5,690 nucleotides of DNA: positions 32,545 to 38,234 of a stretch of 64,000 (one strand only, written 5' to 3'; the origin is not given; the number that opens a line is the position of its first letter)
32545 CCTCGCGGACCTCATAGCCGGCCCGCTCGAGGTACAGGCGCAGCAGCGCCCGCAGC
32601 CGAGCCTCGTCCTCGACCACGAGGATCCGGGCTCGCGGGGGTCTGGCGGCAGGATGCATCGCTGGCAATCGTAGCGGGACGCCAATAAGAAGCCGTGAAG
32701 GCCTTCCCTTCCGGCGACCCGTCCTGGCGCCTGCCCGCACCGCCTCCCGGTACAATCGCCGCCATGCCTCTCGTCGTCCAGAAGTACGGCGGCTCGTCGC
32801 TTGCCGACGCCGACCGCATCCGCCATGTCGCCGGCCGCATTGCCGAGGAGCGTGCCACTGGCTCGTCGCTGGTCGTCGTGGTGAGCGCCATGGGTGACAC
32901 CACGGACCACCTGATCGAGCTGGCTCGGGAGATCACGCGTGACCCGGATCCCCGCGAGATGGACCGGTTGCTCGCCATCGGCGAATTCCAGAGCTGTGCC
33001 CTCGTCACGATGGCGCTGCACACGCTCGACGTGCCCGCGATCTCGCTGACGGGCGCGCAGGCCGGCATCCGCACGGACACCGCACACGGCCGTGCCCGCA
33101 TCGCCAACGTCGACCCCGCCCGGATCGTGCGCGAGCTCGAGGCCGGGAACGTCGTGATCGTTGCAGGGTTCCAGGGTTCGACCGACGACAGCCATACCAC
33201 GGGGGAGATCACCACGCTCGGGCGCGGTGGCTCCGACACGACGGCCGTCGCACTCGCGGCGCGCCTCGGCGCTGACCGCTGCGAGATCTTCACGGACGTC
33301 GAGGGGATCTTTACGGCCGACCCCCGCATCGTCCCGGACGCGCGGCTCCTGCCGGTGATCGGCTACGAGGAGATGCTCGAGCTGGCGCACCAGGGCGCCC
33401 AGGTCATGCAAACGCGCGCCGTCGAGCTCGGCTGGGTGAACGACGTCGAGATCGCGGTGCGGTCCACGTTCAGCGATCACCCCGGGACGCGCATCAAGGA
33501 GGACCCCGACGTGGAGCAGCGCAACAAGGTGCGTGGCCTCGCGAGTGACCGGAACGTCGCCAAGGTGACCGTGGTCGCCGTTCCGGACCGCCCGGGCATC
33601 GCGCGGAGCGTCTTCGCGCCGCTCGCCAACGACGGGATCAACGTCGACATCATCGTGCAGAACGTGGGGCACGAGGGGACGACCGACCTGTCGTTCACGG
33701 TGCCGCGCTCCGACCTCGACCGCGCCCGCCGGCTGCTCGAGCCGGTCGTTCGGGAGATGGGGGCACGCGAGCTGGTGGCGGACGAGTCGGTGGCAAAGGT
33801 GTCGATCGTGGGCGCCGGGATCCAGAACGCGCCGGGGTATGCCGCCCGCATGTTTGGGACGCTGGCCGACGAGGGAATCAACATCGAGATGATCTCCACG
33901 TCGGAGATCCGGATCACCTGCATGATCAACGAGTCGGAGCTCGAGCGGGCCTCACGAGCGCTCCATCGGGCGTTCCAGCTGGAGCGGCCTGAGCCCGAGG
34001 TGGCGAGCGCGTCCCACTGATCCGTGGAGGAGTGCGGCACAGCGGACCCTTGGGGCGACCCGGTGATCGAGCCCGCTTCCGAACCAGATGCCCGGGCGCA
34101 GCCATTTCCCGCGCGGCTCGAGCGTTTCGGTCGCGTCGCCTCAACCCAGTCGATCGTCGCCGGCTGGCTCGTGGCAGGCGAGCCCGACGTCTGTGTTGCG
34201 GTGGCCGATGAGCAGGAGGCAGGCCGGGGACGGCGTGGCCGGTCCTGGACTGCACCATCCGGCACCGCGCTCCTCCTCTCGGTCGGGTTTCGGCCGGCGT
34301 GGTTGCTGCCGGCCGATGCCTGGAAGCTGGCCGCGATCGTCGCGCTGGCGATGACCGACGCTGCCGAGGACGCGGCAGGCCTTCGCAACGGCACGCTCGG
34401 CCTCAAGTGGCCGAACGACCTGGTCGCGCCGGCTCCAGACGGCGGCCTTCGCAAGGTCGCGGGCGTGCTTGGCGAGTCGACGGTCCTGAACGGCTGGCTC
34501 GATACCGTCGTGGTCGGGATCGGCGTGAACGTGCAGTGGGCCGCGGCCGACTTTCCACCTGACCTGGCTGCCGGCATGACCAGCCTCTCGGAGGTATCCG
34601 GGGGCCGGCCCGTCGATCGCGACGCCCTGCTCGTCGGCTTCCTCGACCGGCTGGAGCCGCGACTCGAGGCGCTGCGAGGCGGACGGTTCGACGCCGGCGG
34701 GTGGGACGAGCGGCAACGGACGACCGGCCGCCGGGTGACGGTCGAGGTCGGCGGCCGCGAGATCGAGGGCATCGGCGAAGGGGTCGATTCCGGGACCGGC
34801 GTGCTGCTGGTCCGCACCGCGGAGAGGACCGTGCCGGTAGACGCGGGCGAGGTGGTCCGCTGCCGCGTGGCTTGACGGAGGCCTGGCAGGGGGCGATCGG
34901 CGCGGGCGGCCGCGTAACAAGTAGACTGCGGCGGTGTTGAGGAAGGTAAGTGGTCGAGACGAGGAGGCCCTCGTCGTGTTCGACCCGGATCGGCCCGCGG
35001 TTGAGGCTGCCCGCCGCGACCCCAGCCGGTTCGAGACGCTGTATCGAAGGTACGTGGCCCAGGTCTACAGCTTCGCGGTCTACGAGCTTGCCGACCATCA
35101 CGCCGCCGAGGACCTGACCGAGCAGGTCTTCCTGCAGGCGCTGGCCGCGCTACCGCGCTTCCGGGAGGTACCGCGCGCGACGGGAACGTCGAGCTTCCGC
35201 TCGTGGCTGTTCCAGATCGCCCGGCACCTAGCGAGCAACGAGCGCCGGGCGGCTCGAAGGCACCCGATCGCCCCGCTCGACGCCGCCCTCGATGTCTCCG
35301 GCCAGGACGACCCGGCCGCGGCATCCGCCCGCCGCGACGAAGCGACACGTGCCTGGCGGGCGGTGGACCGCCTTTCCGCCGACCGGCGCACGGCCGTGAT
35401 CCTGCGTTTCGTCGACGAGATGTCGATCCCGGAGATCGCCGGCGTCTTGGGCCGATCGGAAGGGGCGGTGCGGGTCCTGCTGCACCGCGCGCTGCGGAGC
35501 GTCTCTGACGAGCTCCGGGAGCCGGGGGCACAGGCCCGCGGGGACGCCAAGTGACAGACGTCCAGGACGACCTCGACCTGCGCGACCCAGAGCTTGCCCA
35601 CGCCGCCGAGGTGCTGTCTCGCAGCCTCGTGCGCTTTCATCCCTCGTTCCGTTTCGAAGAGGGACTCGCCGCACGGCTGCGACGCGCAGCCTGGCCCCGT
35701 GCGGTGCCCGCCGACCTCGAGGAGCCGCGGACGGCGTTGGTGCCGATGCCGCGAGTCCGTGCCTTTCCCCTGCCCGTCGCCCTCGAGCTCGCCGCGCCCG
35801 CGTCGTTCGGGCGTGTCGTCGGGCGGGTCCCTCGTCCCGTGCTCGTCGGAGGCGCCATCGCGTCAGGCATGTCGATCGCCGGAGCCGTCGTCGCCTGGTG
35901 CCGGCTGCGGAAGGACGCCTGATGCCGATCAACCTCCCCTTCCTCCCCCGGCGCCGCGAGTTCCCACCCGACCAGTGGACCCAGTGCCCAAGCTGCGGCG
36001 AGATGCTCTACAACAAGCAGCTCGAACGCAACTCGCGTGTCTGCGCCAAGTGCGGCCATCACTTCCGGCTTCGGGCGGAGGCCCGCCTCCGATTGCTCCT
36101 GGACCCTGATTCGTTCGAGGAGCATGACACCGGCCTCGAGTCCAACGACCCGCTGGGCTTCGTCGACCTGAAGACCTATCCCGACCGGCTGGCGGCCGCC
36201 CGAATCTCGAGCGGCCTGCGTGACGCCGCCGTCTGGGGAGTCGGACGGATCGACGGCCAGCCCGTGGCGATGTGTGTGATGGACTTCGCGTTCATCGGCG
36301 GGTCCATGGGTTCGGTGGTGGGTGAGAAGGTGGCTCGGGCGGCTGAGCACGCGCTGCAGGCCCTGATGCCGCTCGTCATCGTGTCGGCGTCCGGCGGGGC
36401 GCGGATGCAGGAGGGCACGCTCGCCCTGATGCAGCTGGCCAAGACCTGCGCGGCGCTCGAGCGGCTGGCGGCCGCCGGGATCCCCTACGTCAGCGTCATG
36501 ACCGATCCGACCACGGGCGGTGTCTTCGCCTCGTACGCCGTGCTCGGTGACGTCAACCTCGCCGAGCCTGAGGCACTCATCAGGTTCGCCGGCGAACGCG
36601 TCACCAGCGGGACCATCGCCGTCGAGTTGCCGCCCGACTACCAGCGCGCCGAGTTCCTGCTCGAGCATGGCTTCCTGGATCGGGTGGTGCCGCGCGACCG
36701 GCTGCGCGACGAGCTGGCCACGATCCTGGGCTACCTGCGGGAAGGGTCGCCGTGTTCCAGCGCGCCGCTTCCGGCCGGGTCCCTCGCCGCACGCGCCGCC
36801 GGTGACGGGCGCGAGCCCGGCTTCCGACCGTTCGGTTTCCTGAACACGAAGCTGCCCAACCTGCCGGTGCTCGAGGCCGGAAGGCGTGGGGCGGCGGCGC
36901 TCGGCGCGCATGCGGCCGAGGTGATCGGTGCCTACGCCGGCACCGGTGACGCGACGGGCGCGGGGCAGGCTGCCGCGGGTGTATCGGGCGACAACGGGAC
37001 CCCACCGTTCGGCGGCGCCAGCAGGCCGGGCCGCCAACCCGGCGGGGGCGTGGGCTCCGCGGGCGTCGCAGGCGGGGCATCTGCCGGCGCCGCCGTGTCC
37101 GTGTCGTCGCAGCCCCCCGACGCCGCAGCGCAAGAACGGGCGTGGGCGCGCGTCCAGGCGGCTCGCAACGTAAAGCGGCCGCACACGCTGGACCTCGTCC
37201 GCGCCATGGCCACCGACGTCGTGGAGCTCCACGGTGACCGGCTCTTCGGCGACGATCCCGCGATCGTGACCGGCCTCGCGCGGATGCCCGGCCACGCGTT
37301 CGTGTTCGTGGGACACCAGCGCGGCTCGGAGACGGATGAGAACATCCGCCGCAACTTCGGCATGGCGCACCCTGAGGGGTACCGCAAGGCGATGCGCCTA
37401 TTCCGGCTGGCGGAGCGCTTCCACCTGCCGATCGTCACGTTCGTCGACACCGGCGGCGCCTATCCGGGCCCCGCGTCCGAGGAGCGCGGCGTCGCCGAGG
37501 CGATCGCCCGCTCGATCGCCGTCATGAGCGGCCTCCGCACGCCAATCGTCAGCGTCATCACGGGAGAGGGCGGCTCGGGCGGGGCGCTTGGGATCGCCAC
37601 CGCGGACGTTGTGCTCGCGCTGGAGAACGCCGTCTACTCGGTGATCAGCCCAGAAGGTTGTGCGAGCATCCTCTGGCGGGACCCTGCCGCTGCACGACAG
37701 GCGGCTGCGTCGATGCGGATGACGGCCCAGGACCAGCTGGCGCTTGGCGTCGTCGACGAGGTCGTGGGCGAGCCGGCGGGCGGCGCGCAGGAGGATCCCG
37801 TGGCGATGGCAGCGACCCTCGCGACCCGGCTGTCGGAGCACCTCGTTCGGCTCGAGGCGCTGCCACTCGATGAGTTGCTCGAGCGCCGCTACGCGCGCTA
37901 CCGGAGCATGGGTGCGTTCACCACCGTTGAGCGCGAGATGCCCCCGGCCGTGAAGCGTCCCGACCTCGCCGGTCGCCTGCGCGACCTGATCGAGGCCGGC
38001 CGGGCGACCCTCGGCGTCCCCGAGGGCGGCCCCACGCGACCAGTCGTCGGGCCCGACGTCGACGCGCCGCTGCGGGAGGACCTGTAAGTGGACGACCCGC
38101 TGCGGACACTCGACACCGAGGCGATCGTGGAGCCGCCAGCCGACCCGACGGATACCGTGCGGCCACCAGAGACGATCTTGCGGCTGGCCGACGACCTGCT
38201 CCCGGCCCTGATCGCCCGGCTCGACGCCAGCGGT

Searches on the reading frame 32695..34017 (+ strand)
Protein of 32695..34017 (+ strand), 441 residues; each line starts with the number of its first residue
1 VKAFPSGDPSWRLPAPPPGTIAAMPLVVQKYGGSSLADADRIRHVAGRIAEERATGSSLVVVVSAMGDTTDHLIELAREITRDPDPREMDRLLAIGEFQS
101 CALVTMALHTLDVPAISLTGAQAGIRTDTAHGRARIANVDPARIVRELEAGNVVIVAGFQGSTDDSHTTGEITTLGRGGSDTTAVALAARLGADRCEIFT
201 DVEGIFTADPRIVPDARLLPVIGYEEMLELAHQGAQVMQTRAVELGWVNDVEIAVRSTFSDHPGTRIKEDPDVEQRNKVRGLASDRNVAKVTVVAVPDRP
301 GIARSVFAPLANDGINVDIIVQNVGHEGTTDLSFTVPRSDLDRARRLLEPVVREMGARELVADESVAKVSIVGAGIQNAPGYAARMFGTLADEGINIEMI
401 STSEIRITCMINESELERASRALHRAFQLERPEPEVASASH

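Call 19: search_protein_families(library=pfam, max_evalue=0.00001, proteins=[window:32695-34017:+])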
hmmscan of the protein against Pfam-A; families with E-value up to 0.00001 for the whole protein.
window:32695-34017:+ (441 aa): 4 families
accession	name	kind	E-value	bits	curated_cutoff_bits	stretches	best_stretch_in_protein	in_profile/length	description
PF00696.33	AA_kinase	-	1e-49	169.8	24.9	1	26-245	2-222/234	Amino acid kinase family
PF22468.2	ACT_9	-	4.6e-35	119.6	27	2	369-427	1-61/61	ACT domain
PF13840.12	ACT_7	-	2.3e-23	82.3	27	1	362-425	2-65/65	ACT domain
PF01842.31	ACT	-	1.6e-14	53.8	27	2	293-348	4-61/66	ACT domain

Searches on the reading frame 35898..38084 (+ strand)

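Call 19: search_protein_families(library=pfam, max_evalue=0.00001, proteins=[window:35898-38084:+])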
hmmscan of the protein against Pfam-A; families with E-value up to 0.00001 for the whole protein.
window:35898-38084:+ (729 aa): 3 families
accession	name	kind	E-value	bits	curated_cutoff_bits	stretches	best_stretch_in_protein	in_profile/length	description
PF03255.19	ACCA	-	1e-113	380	23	1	414-672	52-310/310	Acetyl co-enzyme A carboxylase carboxyltransferase-like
PF01039.27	Carboxyl_trans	-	1.5e-39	136.4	22.3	2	426-605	255-433/493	Carboxyl transferase domain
PF17848.7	Zn_ribbon_ACC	-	9.3e-12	45.4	24.5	1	27-52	1-26/26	Acetyl-CoA carboxylase zinc finger domain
